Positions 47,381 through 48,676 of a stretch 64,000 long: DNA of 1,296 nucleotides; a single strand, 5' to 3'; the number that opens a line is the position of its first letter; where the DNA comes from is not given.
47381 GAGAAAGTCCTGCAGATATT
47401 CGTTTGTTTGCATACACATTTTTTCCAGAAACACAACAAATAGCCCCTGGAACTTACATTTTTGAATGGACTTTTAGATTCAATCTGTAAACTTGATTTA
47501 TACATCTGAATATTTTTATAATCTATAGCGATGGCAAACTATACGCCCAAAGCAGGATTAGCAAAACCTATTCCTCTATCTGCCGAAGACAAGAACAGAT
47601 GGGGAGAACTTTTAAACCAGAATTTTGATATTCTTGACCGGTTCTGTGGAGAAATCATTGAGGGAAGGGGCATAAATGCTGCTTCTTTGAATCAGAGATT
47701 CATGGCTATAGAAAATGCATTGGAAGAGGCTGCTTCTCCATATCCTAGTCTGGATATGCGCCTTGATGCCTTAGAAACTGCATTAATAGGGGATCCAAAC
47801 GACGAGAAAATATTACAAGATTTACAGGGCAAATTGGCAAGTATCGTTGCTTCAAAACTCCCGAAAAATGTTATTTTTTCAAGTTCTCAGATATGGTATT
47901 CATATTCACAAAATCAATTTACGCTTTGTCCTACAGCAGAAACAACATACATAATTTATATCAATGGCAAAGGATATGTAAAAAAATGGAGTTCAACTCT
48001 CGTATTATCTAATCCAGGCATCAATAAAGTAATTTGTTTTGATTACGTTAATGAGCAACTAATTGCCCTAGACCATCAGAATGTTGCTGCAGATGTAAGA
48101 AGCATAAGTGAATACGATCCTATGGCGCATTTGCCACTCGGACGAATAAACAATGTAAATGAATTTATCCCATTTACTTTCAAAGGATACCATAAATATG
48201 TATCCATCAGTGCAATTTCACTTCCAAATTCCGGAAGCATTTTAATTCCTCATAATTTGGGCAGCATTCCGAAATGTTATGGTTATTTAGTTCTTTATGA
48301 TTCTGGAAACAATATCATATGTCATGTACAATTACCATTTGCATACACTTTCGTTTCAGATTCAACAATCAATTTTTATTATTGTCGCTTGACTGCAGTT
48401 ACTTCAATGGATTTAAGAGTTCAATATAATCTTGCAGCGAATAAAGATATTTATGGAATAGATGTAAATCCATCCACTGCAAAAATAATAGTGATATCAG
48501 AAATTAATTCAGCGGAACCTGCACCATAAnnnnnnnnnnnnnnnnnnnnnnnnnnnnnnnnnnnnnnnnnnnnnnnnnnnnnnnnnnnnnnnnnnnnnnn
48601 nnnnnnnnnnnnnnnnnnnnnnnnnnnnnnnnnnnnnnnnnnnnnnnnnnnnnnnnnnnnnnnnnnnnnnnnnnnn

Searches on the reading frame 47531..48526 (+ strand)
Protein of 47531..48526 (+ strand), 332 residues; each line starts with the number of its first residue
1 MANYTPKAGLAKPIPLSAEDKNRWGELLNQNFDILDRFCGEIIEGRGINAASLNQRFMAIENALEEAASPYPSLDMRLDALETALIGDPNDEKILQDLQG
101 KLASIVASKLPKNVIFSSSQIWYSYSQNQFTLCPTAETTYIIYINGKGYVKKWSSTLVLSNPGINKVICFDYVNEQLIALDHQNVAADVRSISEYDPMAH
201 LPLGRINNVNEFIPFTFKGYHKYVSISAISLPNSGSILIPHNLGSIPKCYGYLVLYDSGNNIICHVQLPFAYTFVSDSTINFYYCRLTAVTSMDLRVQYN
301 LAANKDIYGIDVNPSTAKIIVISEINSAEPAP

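Call 11: search_protein_families(library=phrogs, proteins=[window:47531-48526:+], max_evalue=0.001)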
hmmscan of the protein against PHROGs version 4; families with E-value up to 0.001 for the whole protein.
window:47531-48526:+ (332 aa): 0 families

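Call 23: search_protein_families(library=pfam, proteins=[window:47531-48526:+], max_evalue=0.001)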
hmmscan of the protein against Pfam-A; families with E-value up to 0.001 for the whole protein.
window:47531-48526:+ (332 aa): 0 families

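Call 46: search_solved_structures(query=window:47531-48526:+, max_evalue=1)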
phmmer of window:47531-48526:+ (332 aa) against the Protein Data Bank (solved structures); distinct sequences matched with E-value up to 1: 4.
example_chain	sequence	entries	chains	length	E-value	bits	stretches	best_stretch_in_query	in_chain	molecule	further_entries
3nu1_A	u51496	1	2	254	0.38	13.3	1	72-119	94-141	Hemin-binding periplasmic protein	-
3md9_A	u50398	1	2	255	0.38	13.3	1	72-119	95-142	Hemin-binding periplasmic protein hmuT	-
1q0x_H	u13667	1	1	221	0.77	12.3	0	258-318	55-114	Fab 9B1, heavy chain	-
1q0y_H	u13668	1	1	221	0.77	12.3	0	258-318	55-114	Fab 9B1, Heavy chain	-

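Call 75: search_protein_families(library=pfam, proteins=[window:47531-48526:+], max_evalue=1)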
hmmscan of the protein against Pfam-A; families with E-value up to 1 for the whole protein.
window:47531-48526:+ (332 aa): 0 families
